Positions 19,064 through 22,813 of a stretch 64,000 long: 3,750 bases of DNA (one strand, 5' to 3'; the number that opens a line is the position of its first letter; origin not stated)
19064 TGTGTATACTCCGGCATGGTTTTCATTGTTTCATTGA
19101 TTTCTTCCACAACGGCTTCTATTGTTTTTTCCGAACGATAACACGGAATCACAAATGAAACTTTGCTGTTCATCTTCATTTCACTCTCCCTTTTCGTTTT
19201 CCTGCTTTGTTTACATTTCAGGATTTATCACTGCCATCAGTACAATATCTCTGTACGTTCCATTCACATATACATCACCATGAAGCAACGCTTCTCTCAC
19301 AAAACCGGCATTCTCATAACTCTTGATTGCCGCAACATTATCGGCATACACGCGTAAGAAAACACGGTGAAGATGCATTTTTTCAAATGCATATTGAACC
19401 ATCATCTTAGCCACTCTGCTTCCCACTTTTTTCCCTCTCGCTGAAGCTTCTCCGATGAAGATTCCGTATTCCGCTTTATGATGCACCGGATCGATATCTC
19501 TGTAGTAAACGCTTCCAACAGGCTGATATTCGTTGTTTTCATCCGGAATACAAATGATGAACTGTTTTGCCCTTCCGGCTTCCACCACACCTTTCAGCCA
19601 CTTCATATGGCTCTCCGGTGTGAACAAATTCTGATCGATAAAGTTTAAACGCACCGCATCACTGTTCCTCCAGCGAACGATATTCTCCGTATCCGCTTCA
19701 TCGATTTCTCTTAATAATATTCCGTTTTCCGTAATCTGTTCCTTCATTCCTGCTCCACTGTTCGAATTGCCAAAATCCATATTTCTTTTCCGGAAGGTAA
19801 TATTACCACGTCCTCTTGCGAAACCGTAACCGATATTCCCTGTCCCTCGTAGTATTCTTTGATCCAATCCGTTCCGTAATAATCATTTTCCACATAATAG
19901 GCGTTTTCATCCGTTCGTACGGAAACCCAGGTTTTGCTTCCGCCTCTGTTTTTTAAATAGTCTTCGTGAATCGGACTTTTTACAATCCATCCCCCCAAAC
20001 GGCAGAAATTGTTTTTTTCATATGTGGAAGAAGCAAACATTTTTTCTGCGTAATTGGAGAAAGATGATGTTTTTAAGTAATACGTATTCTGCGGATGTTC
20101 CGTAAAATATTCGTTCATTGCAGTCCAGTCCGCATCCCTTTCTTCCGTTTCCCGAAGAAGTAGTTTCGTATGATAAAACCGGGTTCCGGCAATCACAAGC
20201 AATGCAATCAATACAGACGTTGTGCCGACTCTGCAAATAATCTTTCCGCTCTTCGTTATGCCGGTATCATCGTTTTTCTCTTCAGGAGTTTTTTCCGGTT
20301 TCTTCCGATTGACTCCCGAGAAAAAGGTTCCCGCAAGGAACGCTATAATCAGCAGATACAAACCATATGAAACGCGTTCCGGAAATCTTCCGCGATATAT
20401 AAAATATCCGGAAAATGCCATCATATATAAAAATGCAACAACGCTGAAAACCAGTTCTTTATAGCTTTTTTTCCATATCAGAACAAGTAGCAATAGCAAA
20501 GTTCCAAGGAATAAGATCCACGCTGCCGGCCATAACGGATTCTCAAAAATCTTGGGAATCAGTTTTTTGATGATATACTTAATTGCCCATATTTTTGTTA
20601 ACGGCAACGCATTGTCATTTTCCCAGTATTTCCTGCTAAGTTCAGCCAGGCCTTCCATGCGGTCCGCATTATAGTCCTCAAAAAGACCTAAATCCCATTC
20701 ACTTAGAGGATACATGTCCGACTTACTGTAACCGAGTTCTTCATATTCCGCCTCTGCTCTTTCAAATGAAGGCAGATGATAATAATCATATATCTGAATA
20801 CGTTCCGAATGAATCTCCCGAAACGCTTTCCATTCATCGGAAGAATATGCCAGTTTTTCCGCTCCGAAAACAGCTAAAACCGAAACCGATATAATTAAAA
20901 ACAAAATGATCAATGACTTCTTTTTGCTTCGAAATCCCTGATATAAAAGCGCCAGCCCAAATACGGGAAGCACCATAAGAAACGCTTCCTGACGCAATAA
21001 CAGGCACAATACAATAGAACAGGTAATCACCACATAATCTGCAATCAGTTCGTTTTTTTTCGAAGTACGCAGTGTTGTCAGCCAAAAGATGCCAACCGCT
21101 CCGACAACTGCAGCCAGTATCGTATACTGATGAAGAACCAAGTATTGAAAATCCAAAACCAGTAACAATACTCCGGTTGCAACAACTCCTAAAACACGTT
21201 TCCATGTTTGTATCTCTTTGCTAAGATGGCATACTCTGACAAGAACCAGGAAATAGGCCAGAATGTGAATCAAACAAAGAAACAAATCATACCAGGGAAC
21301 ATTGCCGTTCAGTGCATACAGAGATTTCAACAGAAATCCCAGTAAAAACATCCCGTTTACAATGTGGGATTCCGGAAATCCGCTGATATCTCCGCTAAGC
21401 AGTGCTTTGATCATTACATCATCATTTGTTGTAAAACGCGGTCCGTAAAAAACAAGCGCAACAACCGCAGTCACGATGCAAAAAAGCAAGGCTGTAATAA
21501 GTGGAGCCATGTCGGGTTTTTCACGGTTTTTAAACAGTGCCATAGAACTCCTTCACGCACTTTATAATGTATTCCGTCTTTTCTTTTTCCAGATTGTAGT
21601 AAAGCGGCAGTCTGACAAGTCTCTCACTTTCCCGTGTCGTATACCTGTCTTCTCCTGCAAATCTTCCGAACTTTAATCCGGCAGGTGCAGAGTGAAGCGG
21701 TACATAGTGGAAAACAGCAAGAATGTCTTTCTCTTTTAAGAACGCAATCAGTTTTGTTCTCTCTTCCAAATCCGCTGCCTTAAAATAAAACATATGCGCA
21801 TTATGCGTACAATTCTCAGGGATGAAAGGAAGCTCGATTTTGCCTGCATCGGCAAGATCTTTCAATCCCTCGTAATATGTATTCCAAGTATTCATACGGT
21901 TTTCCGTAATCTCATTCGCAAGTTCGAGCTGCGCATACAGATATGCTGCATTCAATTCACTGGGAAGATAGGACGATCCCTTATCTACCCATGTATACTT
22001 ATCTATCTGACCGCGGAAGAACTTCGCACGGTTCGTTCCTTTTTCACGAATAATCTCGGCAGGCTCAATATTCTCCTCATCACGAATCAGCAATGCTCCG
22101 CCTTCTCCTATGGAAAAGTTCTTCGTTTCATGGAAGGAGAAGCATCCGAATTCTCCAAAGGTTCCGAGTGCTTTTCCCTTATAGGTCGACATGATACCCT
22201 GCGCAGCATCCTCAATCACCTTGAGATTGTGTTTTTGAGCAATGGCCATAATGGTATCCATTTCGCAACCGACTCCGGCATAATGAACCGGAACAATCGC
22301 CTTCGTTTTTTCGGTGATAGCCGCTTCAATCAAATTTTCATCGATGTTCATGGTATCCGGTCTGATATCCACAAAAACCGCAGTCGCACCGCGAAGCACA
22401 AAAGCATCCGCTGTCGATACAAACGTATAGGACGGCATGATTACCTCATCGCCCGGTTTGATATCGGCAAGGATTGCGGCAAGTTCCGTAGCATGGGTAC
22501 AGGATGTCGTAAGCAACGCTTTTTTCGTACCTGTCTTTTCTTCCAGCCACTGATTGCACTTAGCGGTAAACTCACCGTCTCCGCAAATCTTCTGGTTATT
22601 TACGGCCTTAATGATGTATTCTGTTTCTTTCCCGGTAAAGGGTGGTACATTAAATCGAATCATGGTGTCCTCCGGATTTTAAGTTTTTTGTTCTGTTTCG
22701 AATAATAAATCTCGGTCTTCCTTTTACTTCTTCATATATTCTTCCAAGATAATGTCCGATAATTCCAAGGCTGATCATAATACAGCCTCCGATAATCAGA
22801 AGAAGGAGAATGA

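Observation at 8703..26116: Stacked array of four polyprenyl-phosphate sugar synthases interleaved with large polytopic GT-C-like proteins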

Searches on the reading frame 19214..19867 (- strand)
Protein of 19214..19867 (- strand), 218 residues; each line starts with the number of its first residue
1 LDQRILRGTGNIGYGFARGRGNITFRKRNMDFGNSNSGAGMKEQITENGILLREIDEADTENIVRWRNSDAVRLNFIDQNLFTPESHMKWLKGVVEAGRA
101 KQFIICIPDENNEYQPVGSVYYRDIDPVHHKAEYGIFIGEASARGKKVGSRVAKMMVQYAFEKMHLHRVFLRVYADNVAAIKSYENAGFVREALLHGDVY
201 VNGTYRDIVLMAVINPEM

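Call 3: search_protein_families(library=pfam, proteins=[window:19214-19867:-], max_evalue=0.01)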
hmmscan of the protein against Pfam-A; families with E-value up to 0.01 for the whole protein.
window:19214-19867:- (218 aa): 5 families
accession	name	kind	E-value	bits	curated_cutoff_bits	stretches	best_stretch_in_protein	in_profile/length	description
PF13302.13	Acetyltransf_3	-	8.6e-18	65.8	25.4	1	50-190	2-138/138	Acetyltransferase (GNAT) domain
PF13420.13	Acetyltransf_4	-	6e-13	49.5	24.3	1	52-208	1-153/155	Acetyltransferase (GNAT) domain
PF00583.31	Acetyltransf_1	-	3.1e-11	44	20.7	1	101-189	33-116/116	Acetyltransferase (GNAT) family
PF13523.12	Acetyltransf_8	-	1.4e-10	41.4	27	1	57-193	3-141/145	Acetyltransferase (GNAT) domain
PF13508.13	Acetyltransf_7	-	0.0051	17.6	27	1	115-190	13-83/84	Acetyltransferase (GNAT) domain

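Call 59: search_protein_families(library=ncbifam, proteins=[window:19214-19747:-], max_evalue=0.001)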
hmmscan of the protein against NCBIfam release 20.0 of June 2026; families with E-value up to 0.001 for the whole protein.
window:19214-19747:- (178 aa): 16 families
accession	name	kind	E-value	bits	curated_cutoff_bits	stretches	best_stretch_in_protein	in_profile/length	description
TIGR03585.1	PseH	equivalog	9.8e-29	100.4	93.1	1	12-171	3-155/156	UDP-4-amino-4,6-dideoxy-N-acetyl-beta-L-altrosamine N-acetyltransferase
NF011709.0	PRK15130.1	equivalog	1.7e-15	57.3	218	1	73-175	65-166/186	spermidine N1-acetyltransferase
NF007527.0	PRK10140.1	equivalog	3.2e-10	40.1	236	1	10-174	4-161/162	N-acetyltransferase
NF040503.1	resist_ArsN1a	equivalog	1e-08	35.1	170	1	61-171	46-155/159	arsinothricin resistance N-acetyltransferase ArsN1 family A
NF000225.3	AAC_6p_Strep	exception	2e-08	34.4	250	1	77-177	52-154/156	aminoglycoside 6'-N-acetyltransferase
NF007539.0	PRK10151.1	equivalog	2.8e-08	33.6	184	1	57-174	64-175/179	50S ribosomal protein L7/L12-serine acetyltransferase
NF033693.0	AAC_6p_Ie_fam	exception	2.7e-06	27.6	340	1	5-171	3-175/179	AAC(6')-Ie family aminoglycoside N-acetyltransferase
NF033151.0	AAC_6p_A10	exception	8.5e-06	25.9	400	1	96-172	99-175/178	AAC(6')-I family aminoglycoside 6'-N-acetyltransferase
NF000431.1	AAC_6p_Ian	exception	1.4e-05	24.7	400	1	94-172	94-174/190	aminoglycoside N-acetyltransferase AAC(6')-Ian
TIGR01575.1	rimI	equivalog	9.7e-05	22.5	86.4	1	102-155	66-118/132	ribosomal protein S18-alanine N-acetyltransferase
NF008072.0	PRK10809.1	equivalog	0.00013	21.7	190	1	56-177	71-189/194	ribosomal protein S5-alanine N-acetyltransferase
NF000507.1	AAC_6p_Ie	exception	0.00022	21.3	450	1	5-171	3-175/201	aminoglycoside N-acetyltransferase AAC(6')-Ie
NF012165.0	AAC_6p_set_A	equivalog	0.00032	20.4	280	1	98-155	96-153/177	aminoglycoside 6'-N-acetyltransferase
NF000016.1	AAC_6p_Im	exception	0.00036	20.7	350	1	96-172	99-175/178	aminoglycoside N-acetyltransferase AAC(6')-Im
NF033074.0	AAC_6p_Ib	exception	0.00086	19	400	0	98-153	103-158/184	AAC(6')-Ib family aminoglycoside 6'-N-acetyltransferase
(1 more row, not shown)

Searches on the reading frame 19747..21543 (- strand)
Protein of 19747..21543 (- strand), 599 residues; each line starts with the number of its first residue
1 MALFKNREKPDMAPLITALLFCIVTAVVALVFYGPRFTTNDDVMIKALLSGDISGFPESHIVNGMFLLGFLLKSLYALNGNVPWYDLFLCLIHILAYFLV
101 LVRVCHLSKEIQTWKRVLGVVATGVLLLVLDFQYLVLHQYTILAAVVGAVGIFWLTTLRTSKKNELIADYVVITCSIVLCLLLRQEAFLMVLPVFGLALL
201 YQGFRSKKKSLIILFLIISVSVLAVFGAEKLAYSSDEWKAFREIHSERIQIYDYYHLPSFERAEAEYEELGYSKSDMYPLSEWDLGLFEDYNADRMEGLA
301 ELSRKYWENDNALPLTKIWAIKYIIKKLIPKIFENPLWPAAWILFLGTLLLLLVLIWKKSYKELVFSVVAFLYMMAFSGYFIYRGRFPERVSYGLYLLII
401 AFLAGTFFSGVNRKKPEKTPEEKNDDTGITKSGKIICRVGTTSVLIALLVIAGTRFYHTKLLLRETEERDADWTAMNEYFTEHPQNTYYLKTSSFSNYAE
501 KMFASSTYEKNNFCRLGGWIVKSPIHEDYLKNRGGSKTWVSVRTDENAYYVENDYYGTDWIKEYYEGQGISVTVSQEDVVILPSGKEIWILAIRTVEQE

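Call 4: search_protein_families(library=pfam, proteins=[window:19747-21543:-], max_evalue=0.01)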
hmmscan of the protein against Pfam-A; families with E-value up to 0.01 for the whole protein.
window:19747-21543:- (599 aa): 0 families

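Call 6: search_protein_families(library=ncbifam, proteins=[window:19747-21543:-], max_evalue=0.01)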
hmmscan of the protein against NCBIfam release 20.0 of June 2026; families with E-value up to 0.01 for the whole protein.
window:19747-21543:- (599 aa): 0 families

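Call 8: search_protein_families(library=pfam, proteins=[window:19747-21543:-], max_evalue=10)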
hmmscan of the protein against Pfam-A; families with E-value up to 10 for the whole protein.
window:19747-21543:- (599 aa): 2 families
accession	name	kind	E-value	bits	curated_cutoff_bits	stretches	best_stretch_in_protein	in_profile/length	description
PF12666.12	PrgI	-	1.8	9.6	27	1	360-412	18-65/91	PrgI family protein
PF19589.4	DUF6095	-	3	8.5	23.8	1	183-222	12-51/73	Family of unknown function (DUF6095)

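Call 11: find_encoding_contigs(protein=window:19747-21543:-, flank=10000, max_places=6)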
Protein window:19747-21543:- (599 aa): 12 contigs read that carry it; 3 places shown.
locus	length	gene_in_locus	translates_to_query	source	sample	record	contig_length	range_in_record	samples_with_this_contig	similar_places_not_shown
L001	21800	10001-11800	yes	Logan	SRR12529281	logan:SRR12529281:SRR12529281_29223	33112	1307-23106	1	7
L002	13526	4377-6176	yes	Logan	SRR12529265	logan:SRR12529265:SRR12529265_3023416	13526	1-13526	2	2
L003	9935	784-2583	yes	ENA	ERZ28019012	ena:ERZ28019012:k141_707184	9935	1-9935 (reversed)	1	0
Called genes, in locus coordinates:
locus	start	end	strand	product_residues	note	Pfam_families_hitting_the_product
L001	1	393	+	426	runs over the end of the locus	PF00534:Glycos_transf_1, PF13692:Glyco_trans_1_4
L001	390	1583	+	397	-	PF00534:Glycos_transf_1, PF13692:Glyco_trans_1_4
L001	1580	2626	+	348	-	PF00535:Glycos_transf_2, PF10111:Glyco_tranf_2_2, PF13641:Glyco_tranf_2_3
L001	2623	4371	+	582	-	PF00664:ABC_membrane, PF00005:ABC_tran, PF02463:SMC_N (weak)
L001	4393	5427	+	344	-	PF00535:Glycos_transf_2, PF10111:Glyco_tranf_2_2, PF13641:Glyco_tranf_2_3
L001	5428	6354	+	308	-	PF00535:Glycos_transf_2, PF10111:Glyco_tranf_2_2, PF13641:Glyco_tranf_2_3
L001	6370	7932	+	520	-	PF14264:Glucos_trans_II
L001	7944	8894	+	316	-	PF00535:Glycos_transf_2, PF13641:Glyco_tranf_2_3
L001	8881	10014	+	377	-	PF00155:Aminotran_1_2, PF01041:DegT_DnrJ_EryC1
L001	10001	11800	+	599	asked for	-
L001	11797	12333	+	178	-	PF13302:Acetyltransf_3, PF13420:Acetyltransf_4, PF13523:Acetyltransf_8, PF00583:Acetyltransf_1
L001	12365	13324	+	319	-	PF00535:Glycos_transf_2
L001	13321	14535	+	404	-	-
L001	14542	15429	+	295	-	PF13472:Lipase_GDSL_2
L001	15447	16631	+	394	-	-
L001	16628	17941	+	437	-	PF00483:NTP_transferase, PF01050:MannoseP_isomer, PF07883:Cupin_2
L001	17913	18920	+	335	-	PF20511:PMI_typeI_cat, PF21621:MPI_cupin_dom (weak)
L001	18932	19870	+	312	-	PF00535:Glycos_transf_2, PF13641:Glyco_tranf_2_3 (weak)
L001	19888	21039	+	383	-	PF01757:Acyl_transf_3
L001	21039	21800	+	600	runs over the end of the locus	-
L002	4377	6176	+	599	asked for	-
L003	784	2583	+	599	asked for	-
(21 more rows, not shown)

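Call 14: find_homologous_proteins(query=window:19747-21543:-, max_evalue=0.00001)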
Query window:19747-21543:- (599 aa): 23 proteins with E <= 0.00001 among 8000 candidates.
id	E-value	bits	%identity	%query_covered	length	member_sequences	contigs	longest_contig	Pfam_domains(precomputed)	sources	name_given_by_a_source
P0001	0.0e+0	1346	99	100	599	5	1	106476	-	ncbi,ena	-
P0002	5.7e-233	793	59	99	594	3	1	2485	-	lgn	-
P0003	7.0e-196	671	53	99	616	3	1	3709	-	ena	-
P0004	2.4e-193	662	51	100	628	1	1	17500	-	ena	-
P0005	1.2e-187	644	50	99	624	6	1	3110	-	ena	-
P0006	3.6e-119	417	37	98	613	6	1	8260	-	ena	-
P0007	5.8e-118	413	38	96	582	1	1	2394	-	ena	-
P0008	1.8e-114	402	37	97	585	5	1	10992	-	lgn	-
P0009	6.0e-108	380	37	99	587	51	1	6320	-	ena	-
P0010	1.4e-99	353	34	98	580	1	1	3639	-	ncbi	-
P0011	7.9e-85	304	33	97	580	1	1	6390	-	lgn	-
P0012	3.2e-84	302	32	94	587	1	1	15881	-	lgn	-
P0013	1.1e-82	297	32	96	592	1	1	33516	-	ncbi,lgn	-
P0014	1.4e-81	293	30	96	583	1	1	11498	-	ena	-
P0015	9.5e-80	287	31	94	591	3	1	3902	-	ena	-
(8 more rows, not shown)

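Call 20: search_solved_structures(query=A1, max_evalue=10)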
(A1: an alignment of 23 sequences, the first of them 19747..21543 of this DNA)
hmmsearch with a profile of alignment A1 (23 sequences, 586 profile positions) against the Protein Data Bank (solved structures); distinct sequences matched with E-value up to 10: 6.
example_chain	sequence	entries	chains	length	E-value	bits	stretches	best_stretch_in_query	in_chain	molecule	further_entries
7osv_A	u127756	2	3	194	0.011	17.6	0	228-250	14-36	DeNovoTIM6-SB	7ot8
6z2i_A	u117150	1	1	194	0.02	16.7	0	228-248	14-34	de novo designed TIM barrel DeNovoTIM6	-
9h19_AA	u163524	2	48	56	0.48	12.1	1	215-248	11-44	Light-harvesting protein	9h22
9r1m_A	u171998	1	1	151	3.2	9.4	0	288-326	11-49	sc-apCC-4-LMF-1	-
9r1k_A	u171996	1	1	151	5.9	8.5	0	288-326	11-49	sc-apCC-4-A7F-1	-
9r1l_A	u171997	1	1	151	7.2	8.3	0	297-325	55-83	sc-apCC-4-SN38-1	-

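Call 28: predict_structure(alignment_id=A1)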
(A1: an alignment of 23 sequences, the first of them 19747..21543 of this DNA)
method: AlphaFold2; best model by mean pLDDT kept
length: 599 residues; sequences in the alignment: 23
mean_pLDDT: 88.3   pTM: 0.89
mean pLDDT of the five models: 88.3, 88.0, 87.6, 85.7, 85.6
residues with pLDDT >= 90: 406; 70-90: 146; 50-70: 25; < 50: 22
segments of 3 or more residues with pLDDT < 50: 1-6, 414-419, 421-429
pLDDT, mean of each block of 10 residues (from residue 1): 49 91 97 91 93 92 92 96 96 98 89 90 96 94 96 91 85 97 94 96 83 94 96 95 91 89 94 94 92 93 90 69 77 78 91 91 94 89 76 91 89 50 46 75 89 93 92 94 94 82 92 89 90 83 93 88 93 95 93 82
secondary structure, 60 per line:
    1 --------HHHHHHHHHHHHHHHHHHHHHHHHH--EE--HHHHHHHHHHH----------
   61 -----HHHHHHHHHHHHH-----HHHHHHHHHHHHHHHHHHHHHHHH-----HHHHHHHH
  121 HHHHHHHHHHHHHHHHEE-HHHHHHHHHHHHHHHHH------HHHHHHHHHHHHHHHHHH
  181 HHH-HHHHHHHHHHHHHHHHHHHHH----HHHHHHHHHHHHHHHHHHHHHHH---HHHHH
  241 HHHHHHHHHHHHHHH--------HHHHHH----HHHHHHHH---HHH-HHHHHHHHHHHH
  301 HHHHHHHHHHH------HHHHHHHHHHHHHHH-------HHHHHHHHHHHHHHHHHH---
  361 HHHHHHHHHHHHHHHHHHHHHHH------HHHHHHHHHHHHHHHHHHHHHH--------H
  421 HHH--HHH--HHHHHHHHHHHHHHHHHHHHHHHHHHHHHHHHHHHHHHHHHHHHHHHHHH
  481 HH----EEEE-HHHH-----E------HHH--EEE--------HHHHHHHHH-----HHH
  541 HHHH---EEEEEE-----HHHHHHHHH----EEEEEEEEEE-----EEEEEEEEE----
elements in order: H9-33 H40-50 H66-78 H84-107 H113-136 H140-156 H163-183 H185-205 H210-232 H236-255 H264-269 H274-281 H289-311 H318-332 H340-357 H361-383 H390-411 H420-423 H431-482 E487-490 H492-495 E513-515 H524-532 H538-544 E548-553 H559-567 E572-581 E587-595

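Call 32: fold_search(model_id=the predicted structure, library=pdb)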
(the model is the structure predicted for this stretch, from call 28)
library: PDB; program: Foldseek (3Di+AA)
matches with E <= 10: 273; with E <= 0.001: 2
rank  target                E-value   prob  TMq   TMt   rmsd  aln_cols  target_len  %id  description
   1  5ezm                  2.2e-05  1.00  0.40  0.43  19.0       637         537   12  Crystal Structure of ArnT from Cupriavidus metallidurans in the apo state (released 2016-02-17)
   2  5f15                  3.7e-05  1.00  0.39  0.42  19.0       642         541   13  Crystal Structure of ArnT from Cupriavidus metallidurans bound to Undecaprenyl phosphate (released 2016-02-17)
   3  8if8_C                1.1e-02  0.98  0.36  0.36  16.3       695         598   10  Arabinosyltransferase AftA (released 2023-05-31)
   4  7zlg_A                1.2e-02  0.99  0.42  0.39  15.1       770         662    9  Cryo-EM structure of C-mannosyltransferase CeDPY19, in complex with acceptor peptide and bound to CMT2-Fab and anti-Fa (released 2023-01-11)
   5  7zli_A                1.4e-02  0.99  0.41  0.38  15.4       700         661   10  Cryo-EM structure of C-mannosyltransferase CeDPY19, in complex with Dol25-P-Man and bound to CMT2-Fab and anti-Fab nan (released 2023-01-11)
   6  9i5k_A                2.7e-02  0.98  0.35  0.41  11.4       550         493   10  Structure of the Chaetomium thermophilum Pmt4 homodimer (C2 symmetry) (released 2025-12-24)
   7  8if8_B                2.8e-02  0.97  0.40  0.39  12.3       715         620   10  Arabinosyltransferase AftA (released 2023-05-31)
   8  7tpg_B                3.0e-02  0.57  0.19  0.24  18.1       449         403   12  Single-Particle Cryo-EM Structure of the WaaL O-antigen ligase in its ligand bound state (released 2022-04-06)
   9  8rw4                  4.3e-02  0.16  0.11  0.14  21.6       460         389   11  Crystal structure of the adenosine A2A receptor in complex with the synthetic photoswitch 'AzoSwitch2 (released 2025-01-08)
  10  8agc_A                4.5e-02  0.94  0.40  0.36  17.2       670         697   11  Structure of yeast oligosaccharylransferase complex with lipid-linked oligosaccharide and non-acceptor peptide bound (released 2022-12-07)
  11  8agb_A                5.0e-02  0.94  0.39  0.37  14.1       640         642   10  Structure of yeast oligosaccharylransferase complex with lipid-linked oligosaccharide bound (released 2022-12-07)
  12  9llg_R                6.6e-02  0.14  0.11  0.15  19.6       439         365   13  Cryo-EM structure of D1R in complex with de novo designed negative allosteric GEM targeting TM5/6/7 (released 2026-03-04)
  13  8rw7                  6.6e-02  0.12  0.10  0.13  21.6       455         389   12  Crystal structure of the adenosine A2A receptor in complex with the synthetic photoswitch 'StilSwitch1 (released 2025-01-08)
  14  6w98_A                8.0e-02  0.77  0.35  0.19  14.5       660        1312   10  Single-Particle Cryo-EM Structure of Arabinofuranosyltransferase AftD from Mycobacteria (released 2020-05-13)
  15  4z35                  8.0e-02  0.13  0.10  0.13  22.6       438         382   13  Crystal Structure of Human Lysophosphatidic Acid Receptor 1 in complex with ONO-9910539 (released 2015-06-03)
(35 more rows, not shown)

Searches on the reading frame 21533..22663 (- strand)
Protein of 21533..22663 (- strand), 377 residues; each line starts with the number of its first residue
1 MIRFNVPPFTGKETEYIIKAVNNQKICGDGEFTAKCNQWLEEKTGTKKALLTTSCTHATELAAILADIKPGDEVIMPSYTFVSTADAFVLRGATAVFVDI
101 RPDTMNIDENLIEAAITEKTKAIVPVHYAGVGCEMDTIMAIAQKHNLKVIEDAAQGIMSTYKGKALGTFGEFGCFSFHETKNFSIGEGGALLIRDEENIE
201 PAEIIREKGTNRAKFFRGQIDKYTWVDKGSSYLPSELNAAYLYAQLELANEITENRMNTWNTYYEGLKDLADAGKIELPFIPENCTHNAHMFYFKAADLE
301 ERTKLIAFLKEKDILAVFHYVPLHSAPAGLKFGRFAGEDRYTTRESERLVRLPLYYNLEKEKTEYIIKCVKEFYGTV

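Call 4: search_protein_families(library=pfam, proteins=[window:21533-22663:-], max_evalue=0.01)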
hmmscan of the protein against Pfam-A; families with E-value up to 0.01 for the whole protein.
window:21533-22663:- (377 aa): 5 families
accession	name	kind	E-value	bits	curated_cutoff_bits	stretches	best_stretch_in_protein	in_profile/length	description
PF01041.23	DegT_DnrJ_EryC1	-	4.6e-89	299.6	19.8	1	12-370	6-359/360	DegT/DnrJ/EryC1/StrS aminotransferase family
PF00155.27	Aminotran_1_2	-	2.8e-09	37.1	19.7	1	28-152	43-185/361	Aminotransferase class I and II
PF00266.25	Aminotran_5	-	2.5e-05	23.9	21.5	1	47-159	62-182/371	Aminotransferase class-V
PF01212.27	Beta_elim_lyase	-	0.00014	21.7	27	1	20-154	21-170/288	Beta-eliminating lyase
PF01053.26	Cys_Met_Meta_PP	-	0.00078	18.5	27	1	45-153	66-174/381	Cys/Met metabolism PLP-dependent enzyme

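Call 59: search_protein_families(library=ncbifam, proteins=[window:21533-22663:-], max_evalue=0.001)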
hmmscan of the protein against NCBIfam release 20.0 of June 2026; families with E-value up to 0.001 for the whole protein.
window:21533-22663:- (377 aa): 26 families (the best 25 are shown)
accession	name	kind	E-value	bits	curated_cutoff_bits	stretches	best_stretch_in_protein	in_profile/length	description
TIGR02379.1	ECA_wecE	subfamily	1.7e-195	649.1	434.85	1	1-374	1-375/376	dTDP-4-amino-4,6-dideoxy-D-glucose transaminase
NF008687.0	PRK11706.1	equivalog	5.9e-195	647.3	375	1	1-374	1-374/375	dTDP-4-amino-4,6-dideoxygalactose transaminase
TIGR03588.1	PseC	equivalog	4.5e-60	203.5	423.5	1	19-372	18-378/380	UDP-4-amino-4,6-dideoxy-N-acetyl-beta-L-altrosamine transaminase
NF008658.2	PRK11658.1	equivalog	8e-56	189.3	631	1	29-373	31-376/379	UDP-4-amino-4-deoxy-L-arabinose aminotransferase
TIGR04181.1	NHT_00031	hypoth_equivalog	3e-53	181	420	1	2-353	1-357/359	LegC family aminotransferase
NF011936.0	PRK15407.1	equivalog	4.3e-40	137.7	423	1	11-374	46-436/440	lipopolysaccharide biosynthesis protein RfbH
TIGR04427.1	PLP_DesI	equivalog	1.1e-39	136.7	650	1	18-322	39-332/390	dTDP-4-dehydro-6-deoxyglucose aminotransferase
NF005816.0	PRK07682.1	equivalog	1.2e-09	37.3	620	1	49-153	93-203/390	aminotransferase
NF005817.0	PRK07683.1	equivalog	4.9e-09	35.4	575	1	48-152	91-200/387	aminotransferase A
NF004621.0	PRK05957.1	equivalog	1e-08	34.4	498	1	46-154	88-201/389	pyridoxal phosphate-dependent aminotransferase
NF006569.0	PRK09082.1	subfamily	2.1e-08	33.7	420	1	35-124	79-168/386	methionine aminotransferase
NF041364.1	GntC_guanitoxin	equivalog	2.1e-08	33.5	415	1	49-153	63-174/356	guanitoxin biosynthesis PLP-dependent (S)-gamma-hydroxy-L-arginine cyclodehydratase GntC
NF006488.0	PRK08912.1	equivalog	3.7e-08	32.7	498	1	43-133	83-176/387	aminotransferase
NF004975.0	PRK06348.1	equivalog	3e-07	29.8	549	1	45-157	88-206/384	pyridoxal phosphate-dependent aminotransferase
NF005855.0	PRK07777.1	equivalog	3.6e-07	29.9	553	1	48-153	91-203/391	pyridoxal phosphate-dependent aminotransferase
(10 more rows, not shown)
